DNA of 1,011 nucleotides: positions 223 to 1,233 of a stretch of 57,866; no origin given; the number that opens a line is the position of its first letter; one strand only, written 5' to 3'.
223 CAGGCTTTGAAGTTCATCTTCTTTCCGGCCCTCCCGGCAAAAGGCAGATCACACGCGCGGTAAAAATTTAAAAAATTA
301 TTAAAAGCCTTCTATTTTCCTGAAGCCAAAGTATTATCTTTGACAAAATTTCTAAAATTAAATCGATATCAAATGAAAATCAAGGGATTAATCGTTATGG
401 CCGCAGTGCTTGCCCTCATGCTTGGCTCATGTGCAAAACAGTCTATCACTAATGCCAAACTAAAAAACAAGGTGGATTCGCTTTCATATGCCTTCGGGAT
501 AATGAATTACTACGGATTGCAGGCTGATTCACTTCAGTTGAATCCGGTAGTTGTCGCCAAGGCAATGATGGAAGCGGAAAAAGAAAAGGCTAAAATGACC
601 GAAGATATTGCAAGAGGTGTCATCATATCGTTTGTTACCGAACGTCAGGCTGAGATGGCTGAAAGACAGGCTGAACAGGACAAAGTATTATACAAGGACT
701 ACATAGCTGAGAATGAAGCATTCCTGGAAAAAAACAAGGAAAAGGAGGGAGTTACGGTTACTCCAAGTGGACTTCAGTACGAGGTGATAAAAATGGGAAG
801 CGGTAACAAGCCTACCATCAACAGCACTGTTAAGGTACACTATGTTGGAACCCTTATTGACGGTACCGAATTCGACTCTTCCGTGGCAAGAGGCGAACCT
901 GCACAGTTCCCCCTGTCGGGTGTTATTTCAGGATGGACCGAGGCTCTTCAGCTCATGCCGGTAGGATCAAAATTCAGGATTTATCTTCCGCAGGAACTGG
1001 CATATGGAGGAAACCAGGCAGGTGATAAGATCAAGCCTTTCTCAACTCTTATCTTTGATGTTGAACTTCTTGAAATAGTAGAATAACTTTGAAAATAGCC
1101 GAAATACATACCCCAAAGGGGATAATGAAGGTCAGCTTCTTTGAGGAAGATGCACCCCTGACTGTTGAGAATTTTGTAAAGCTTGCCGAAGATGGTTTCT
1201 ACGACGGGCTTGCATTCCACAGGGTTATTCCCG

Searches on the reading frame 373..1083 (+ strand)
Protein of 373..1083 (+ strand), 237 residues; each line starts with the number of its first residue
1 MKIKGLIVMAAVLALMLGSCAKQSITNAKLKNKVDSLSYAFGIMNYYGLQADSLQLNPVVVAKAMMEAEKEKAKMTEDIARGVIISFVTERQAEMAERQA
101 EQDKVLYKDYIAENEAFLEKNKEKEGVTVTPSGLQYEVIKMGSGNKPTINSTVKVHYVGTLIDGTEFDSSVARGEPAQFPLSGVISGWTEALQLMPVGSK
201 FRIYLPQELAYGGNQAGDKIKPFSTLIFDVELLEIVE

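Call 82: search_protein_families(library=padloc, alignment_id=A5, max_evalue=1e-10)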
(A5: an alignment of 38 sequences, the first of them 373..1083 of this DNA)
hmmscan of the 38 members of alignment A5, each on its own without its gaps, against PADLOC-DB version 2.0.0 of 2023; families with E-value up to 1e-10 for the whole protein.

A. member 1, window:373-1083:+ (237 aa): 0 families

B. families by the number of members that match (of 38 scanned): 1 family
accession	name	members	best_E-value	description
PDLC04690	PDC-M51B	1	2.4e-11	-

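Call 83: search_protein_families(library=pfam, alignment_id=A5, max_evalue=0.00001)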
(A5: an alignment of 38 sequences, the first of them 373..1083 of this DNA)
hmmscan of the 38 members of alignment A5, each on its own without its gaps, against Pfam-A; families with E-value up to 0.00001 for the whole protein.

A. member 1, window:373-1083:+ (237 aa): 2 families
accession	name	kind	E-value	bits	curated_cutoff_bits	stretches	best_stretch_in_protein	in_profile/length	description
PF00254.34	FKBP_C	-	2e-27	95.7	21.1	1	146-233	4-94/94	FKBP-type peptidyl-prolyl cis-trans isomerase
PF01346.23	FKBP_N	-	1.2e-17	64.9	22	1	35-138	2-97/97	Domain amino terminal to FKBP-type peptidyl-prolyl isomerase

B. families by the number of members that match (of 38 scanned): 64 families (the first 25 are shown)
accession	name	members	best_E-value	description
PF13183.11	Fer4_8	3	3.7e-11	4Fe-4S dicluster domain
PF13534.11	Fer4_17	3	5e-09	4Fe-4S dicluster domain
PF02754.22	CCG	2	1.8e-23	Cysteine-rich domain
PF01380.27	SIS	2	1.5e-10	SIS domain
PF13187.11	Fer4_9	2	7e-08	4Fe-4S dicluster domain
PF13237.11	Fer4_10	2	8.6e-07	4Fe-4S dicluster domain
PF00121.24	TIM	1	2.8e-94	Triosephosphate isomerase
PF13507.12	GATase_5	1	2.5e-82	CobB/CobQ-like glutamine amidotransferase domain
PF00809.28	Pterin_bind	1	5.7e-73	Pterin binding enzyme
PF14574.11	RACo_C_ter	1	1.6e-69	C-terminal domain of RACo the ASKHA domain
PF17941.7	PP_kinase_C_1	1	3.8e-68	Polyphosphate kinase C-terminal domain 1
PF13090.12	PP_kinase_C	1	1.6e-63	Polyphosphate kinase C-terminal domain 2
PF17651.6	Raco_middle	1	1.7e-49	RACo middle region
PF02503.22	PP_kinase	1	1.8e-48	Polyphosphate kinase middle domain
PF22689.1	FGAR-AT_PurM_N-like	1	1.3e-43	FGAR-AT PurM_N-like domain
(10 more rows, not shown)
